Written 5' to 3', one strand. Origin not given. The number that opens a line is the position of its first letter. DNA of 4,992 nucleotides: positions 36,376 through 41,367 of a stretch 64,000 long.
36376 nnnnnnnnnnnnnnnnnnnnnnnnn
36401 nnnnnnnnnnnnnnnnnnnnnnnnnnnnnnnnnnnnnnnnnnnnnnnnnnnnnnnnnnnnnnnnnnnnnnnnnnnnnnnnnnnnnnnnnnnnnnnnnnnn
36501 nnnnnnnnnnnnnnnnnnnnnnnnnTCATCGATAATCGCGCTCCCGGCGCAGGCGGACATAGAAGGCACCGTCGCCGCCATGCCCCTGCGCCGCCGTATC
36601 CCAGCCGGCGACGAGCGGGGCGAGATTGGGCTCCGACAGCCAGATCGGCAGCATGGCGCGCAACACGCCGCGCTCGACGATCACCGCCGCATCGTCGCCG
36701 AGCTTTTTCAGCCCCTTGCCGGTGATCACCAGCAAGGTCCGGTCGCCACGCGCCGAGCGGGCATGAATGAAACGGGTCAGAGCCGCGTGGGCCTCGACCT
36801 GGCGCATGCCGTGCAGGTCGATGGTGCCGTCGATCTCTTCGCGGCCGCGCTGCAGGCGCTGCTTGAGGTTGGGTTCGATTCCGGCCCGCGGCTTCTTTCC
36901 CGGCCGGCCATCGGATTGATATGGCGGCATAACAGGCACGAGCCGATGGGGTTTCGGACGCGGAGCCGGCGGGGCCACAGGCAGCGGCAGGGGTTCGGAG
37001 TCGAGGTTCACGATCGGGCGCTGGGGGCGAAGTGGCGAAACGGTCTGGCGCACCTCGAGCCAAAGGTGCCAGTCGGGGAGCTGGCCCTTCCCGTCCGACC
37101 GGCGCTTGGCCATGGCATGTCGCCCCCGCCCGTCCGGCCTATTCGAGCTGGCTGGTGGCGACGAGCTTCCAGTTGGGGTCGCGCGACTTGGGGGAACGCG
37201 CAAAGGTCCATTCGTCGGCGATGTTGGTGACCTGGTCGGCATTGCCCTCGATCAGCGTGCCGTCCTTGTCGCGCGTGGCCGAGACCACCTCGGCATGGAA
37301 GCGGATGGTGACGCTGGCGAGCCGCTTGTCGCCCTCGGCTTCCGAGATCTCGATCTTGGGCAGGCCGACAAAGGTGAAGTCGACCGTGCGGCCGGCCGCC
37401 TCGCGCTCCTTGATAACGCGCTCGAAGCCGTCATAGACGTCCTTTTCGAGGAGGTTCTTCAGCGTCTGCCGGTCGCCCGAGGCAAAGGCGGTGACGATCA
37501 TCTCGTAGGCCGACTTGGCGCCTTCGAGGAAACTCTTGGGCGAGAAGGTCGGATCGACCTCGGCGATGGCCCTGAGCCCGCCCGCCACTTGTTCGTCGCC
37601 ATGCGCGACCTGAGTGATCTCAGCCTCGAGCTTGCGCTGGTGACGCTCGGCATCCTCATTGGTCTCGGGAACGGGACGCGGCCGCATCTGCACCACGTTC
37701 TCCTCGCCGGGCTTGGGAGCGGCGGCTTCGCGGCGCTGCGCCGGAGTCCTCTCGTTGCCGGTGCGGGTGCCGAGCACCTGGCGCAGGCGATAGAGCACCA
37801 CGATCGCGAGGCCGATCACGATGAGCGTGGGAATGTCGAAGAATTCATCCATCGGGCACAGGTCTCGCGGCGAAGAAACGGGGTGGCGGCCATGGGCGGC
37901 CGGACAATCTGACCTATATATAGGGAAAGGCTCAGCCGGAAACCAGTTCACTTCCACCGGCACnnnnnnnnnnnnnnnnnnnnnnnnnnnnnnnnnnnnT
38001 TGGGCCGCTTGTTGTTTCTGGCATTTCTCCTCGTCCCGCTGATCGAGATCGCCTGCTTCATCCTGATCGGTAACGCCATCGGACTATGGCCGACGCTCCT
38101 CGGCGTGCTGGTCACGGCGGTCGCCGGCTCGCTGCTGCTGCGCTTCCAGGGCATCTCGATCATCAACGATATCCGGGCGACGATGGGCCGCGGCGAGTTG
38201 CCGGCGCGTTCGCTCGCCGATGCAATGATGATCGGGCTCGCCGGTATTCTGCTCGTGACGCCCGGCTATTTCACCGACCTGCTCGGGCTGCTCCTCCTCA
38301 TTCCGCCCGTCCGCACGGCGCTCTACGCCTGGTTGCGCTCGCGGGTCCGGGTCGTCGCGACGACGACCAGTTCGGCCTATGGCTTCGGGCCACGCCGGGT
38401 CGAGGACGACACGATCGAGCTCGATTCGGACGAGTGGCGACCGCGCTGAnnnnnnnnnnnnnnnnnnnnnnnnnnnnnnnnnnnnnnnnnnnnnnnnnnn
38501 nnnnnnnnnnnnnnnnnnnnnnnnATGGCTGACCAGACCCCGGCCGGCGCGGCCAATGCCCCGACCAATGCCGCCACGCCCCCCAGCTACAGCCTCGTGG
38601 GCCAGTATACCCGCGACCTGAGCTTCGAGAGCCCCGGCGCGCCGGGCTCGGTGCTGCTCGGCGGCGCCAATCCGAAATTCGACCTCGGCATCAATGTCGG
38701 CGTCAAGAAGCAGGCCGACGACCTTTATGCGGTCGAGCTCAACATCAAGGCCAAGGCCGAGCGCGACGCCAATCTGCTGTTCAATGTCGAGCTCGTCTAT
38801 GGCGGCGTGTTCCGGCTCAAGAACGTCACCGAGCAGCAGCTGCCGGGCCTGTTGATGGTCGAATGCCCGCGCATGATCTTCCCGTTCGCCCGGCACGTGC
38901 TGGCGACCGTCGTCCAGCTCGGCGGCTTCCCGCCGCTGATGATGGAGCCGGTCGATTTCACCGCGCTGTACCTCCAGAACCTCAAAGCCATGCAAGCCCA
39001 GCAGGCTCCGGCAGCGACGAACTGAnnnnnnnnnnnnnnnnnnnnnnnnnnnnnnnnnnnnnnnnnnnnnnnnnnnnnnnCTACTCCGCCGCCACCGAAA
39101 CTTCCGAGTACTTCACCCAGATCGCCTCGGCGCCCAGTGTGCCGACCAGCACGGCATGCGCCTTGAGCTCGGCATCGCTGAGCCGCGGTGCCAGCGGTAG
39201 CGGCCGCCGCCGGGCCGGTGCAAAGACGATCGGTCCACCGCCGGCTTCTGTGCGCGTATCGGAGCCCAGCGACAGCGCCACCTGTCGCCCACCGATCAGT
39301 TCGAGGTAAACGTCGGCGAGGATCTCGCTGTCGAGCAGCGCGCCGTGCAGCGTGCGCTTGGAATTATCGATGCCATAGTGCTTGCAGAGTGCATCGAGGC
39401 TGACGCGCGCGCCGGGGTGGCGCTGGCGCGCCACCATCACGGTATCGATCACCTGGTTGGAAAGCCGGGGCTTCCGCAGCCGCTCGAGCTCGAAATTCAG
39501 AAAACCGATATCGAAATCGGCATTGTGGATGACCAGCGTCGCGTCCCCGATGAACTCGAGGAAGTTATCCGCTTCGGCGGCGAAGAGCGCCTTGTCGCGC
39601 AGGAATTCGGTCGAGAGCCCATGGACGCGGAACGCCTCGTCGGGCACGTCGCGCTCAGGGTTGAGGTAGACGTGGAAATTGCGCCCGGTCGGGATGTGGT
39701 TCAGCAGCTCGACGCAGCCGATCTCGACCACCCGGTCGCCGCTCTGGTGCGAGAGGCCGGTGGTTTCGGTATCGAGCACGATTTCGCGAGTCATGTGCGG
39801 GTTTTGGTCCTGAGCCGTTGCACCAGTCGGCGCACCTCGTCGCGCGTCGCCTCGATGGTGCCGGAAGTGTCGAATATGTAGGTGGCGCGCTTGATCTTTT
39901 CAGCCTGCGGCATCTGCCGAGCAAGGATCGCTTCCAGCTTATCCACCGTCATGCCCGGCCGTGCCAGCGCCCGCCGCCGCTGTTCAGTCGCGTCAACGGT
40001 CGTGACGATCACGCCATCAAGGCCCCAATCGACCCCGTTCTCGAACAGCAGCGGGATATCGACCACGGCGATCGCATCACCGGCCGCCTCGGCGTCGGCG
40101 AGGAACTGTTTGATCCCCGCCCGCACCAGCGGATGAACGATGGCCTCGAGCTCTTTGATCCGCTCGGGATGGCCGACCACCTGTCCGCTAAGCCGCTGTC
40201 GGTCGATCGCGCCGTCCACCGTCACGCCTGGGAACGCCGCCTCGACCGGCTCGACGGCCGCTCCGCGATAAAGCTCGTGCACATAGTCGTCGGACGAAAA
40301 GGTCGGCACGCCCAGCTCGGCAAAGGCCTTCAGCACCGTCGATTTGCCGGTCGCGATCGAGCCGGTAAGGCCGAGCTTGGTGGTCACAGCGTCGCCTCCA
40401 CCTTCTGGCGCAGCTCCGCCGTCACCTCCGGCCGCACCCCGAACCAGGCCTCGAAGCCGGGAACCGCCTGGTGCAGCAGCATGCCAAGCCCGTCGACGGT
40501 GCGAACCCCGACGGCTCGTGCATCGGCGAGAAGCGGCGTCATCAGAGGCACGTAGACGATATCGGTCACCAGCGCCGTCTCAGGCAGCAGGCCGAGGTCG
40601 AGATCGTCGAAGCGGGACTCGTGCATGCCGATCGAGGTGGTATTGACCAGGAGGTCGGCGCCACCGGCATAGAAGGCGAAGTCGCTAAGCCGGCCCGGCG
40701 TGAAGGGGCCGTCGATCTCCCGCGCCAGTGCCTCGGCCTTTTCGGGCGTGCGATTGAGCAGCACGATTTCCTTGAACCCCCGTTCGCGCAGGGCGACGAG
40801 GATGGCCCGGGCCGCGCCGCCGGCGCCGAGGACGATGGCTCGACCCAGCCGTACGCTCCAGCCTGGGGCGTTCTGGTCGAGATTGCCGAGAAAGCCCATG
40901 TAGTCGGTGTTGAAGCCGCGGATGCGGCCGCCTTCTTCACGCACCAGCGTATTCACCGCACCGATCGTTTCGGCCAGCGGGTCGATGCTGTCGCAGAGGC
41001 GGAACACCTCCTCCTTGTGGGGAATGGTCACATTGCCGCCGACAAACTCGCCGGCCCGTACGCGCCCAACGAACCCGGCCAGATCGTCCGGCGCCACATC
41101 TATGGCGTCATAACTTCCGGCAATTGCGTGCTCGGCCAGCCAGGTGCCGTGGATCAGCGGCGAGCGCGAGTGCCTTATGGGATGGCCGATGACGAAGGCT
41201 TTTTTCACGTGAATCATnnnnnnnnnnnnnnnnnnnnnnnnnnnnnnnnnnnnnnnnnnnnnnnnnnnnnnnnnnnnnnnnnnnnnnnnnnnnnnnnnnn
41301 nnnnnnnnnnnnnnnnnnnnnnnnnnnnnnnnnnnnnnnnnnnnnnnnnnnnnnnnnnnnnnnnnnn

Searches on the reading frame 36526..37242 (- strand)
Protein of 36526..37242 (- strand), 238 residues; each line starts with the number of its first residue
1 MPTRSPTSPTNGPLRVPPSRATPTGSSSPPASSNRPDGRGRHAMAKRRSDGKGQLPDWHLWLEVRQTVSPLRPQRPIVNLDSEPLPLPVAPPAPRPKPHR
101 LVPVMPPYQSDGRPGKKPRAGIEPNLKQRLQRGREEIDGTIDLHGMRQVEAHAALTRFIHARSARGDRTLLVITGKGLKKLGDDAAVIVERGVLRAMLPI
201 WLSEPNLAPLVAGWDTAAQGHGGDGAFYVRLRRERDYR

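Call 10: search_protein_families(library=ncbifam, proteins=[window:36526-37242:-])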
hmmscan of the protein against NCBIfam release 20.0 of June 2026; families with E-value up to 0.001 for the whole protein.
window:36526-37242:- (238 aa): 3 families
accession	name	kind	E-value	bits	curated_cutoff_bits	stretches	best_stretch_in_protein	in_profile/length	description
NF033154.1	endonuc_SmrA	equivalog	1.9e-14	53.8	180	1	119-236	70-177/189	DNA endonuclease SmrA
NF003432.0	PRK04946.1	equivalog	7.2e-07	29.3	128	1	121-230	78-171/181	endonuclease SmrB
TIGR01069.2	mutS2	equivalog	0.00076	17.9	400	0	128-181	703-756/790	endonuclease MutS2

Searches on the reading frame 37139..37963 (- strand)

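Call 10: search_protein_families(library=ncbifam, proteins=[window:37139-37963:-])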
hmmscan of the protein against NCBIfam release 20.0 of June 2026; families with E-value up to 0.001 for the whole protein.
window:37139-37963:- (274 aa): 3 families
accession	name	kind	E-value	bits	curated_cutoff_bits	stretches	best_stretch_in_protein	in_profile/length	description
NF033779.0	Tim44_TimA_adap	subfamily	1.1e-73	247.7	80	1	46-270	3-215/215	Tim44/TimA family putative adaptor protein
NF033778.1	trans_TimA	equivalog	2.1e-45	154.7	200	1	101-270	30-193/198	TIM44-related membrane protein TimA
TIGR00984.1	3a0801s03tim44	subfamily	1.9e-12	46.9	552.35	1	105-268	206-375/376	mitochondrial import inner membrane, translocase subunit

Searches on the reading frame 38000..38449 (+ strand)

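Call 10: search_protein_families(library=ncbifam, proteins=[window:38000-38449:+])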
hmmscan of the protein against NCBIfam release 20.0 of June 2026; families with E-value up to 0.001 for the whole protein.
window:38000-38449:+ (149 aa): 2 families
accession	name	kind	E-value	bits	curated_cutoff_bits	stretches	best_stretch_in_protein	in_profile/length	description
NF008528.1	PRK11463.1-2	subfamily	4.1e-33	113.7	40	1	6-113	1-108/109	FxsA family membrane protein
NF008527.1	PRK11463.1-1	exception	8.1e-10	38.5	150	1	14-112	29-132/191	FxsA family membrane protein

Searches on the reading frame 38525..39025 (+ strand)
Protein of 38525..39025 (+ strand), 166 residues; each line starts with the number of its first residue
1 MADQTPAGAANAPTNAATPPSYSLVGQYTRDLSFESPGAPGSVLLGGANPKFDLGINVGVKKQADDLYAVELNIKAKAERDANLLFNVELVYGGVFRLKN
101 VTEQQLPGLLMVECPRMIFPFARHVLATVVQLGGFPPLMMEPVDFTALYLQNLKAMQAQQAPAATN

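Call 10: search_protein_families(library=ncbifam, proteins=[window:38525-39025:+])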
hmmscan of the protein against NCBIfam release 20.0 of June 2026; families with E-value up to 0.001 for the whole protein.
window:38525-39025:+ (166 aa): 7 families
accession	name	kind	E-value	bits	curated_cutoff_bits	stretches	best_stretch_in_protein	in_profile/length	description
NF004392.0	PRK05751.1-3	equivalog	1.8e-50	170.8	143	1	13-163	6-157/160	protein-export chaperone SecB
TIGR00809.1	secB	equivalog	1.4e-40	138.5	102.8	1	20-152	5-136/140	protein-export chaperone SecB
NF004393.0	PRK05751.1-4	equivalog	3.7e-33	114.4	180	1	17-162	12-156/165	protein-export chaperone SecB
NF004391.0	PRK05751.1-2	equivalog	2.2e-31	108.8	223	1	1-161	1-160/171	protein-export chaperone SecB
NF004394.0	PRK05751.1-5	equivalog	5.9e-31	107.4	181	1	18-164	6-151/156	protein-export chaperone SecB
NF004390.0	PRK05751.1-1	equivalog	1e-21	77.3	277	1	22-159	11-147/155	protein-export chaperone SecB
NF009590.0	PRK13031.1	equivalog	1.9e-13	51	244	1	20-155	7-142/149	preprotein translocase subunit SecB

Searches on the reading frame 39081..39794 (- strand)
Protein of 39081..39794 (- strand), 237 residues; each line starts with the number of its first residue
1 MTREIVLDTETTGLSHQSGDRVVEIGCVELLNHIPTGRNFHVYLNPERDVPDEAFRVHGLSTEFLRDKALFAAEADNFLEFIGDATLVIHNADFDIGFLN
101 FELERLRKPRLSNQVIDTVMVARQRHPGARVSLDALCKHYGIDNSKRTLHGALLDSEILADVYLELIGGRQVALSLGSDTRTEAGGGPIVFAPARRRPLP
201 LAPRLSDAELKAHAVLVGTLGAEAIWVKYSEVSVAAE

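Call 9: search_protein_families(library=ncbifam, proteins=[window:39081-39794:-])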
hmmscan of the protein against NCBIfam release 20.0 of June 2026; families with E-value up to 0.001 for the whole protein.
window:39081-39794:- (237 aa): 27 families (the best 25 are shown)
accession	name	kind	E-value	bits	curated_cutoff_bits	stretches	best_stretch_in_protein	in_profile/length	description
NF004316.1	PRK05711.1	equivalog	2.1e-85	286.1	196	1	2-227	1-233/234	DNA polymerase III subunit epsilon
TIGR01406.1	dnaQ_proteo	equivalog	1.8e-79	266.7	222.7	1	3-227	1-230/231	DNA polymerase III subunit epsilon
TIGR00573.1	dnaq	subfamily_domain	2.6e-50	170.9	71.5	1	4-171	9-178/217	exonuclease, DNA polymerase III, epsilon subunit family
NF005836.0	PRK07740.1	equivalog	4.8e-29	101.5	261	1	5-167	62-223/244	hypothetical protein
NF005906.0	PRK07883.1-4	equivalog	1.2e-28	99.8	495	1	5-168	9-169/563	DEDD exonuclease domain-containing protein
NF001688.0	PRK00448.1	equivalog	2.3e-28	98.3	873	1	5-167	426-585/1445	PolC-type DNA polymerase III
TIGR01405.1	polC_Gram_pos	equivalog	7e-26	90.3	1043.45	1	5-166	192-350/1211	DNA polymerase III subunit alpha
NF005981.0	PRK08074.1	equivalog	1.8e-25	89.2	789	1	3-167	4-166/931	ATP-dependent DNA helicase DinG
NF005289.0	PRK06807.1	equivalog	2.2e-24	86.2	335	1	5-166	11-168/313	3'-5' exonuclease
NF005905.0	PRK07883.1-3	equivalog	1.8e-22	79.7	508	1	5-167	27-188/581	DEDD exonuclease domain-containing protein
NF004963.0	PRK06309.1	equivalog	8.3e-22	78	245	1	1-169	1-165/232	DNA polymerase III subunit epsilon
NF004964.0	PRK06310.1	equivalog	8.5e-21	74.5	236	1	5-166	10-170/250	DNA polymerase III subunit epsilon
NF005907.0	PRK07883.1-5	equivalog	6.1e-20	71.1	454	1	5-167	31-192/584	DEDD exonuclease domain-containing protein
NF004719.0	PRK06063.1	equivalog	6.3e-20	71.3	389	1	6-164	20-174/331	DEDDh family exonuclease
TIGR01407.1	dinG_rel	hypoth_equivalog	1.1e-18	66.9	547.7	1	5-164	3-159/889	putative DnaQ family exonuclease/DinG family helicase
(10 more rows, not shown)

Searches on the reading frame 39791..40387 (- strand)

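Call 9: search_protein_families(library=ncbifam, proteins=[window:39791-40387:-])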
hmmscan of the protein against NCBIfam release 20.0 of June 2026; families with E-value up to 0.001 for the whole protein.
window:39791-40387:- (198 aa): 2 families
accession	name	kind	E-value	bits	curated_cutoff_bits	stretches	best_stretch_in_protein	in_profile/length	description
TIGR00152.1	TIGR00152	equivalog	1.2e-32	113.3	65.55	1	6-185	3-186/188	dephospho-CoA kinase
NF002879.0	PRK03333.1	equivalog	6.7e-26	91.2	215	1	4-189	3-190/395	dephospho-CoA kinase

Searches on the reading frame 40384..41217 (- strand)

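Call 9: search_protein_families(library=ncbifam, proteins=[window:40384-41217:-])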
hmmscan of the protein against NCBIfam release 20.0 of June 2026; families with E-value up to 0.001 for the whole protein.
window:40384-41217:- (277 aa): 19 families
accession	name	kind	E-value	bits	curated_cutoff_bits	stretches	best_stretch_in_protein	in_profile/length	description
NF001312.0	PRK00258.1-4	equivalog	7.1e-110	366.8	295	1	3-274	8-279/285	shikimate dehydrogenase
NF001319.0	PRK00258.3-3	equivalog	7.6e-67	225.3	252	1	9-267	11-265/279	shikimate dehydrogenase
TIGR00507.1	aroE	equivalog_domain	2.4e-65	220.4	200.2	1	9-268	5-261/270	shikimate dehydrogenase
NF001310.0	PRK00258.1-2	equivalog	1.1e-57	195.3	221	1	7-271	5-274/279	shikimate dehydrogenase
NF001314.0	PRK00258.2-2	equivalog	4.2e-53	180.3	248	1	9-275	12-286/290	shikimate dehydrogenase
NF001311.0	PRK00258.1-3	equivalog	1.6e-52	178.4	235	1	4-272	5-268/279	shikimate dehydrogenase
NF009201.0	PRK12549.1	subfamily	8.3e-52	176.1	235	1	8-266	11-274/286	shikimate dehydrogenase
NF001315.0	PRK00258.2-4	equivalog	1.6e-49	168.6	413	1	5-262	8-269/284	shikimate dehydrogenase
NF001316.0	PRK00258.2-5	equivalog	1.9e-47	161.7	247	1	6-261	3-246/263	shikimate dehydrogenase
NF001322.0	PRK00258.3-6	equivalog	1.1e-45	156.2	285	1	9-267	10-258/272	shikimate dehydrogenase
NF009200.0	PRK12548.1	subfamily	3.5e-43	148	432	1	9-262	14-277/289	shikimate dehydrogenase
TIGR01809.1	Shik-DH-AROM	equivalog_domain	3.7e-42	144.4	196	2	3-165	4-166/282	shikimate dehydrogenase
NF001313.0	PRK00258.2-1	equivalog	1.4e-39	136.4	431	2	6-159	11-161/290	shikimate dehydrogenase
NF009390.0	PRK12749.1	equivalog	1.7e-35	122.8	349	1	10-260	13-272/288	quinate/shikimate dehydrogenase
NF009202.0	PRK12550.1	equivalog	5.1e-35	121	306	1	41-265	43-260/272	shikimate 5-dehydrogenase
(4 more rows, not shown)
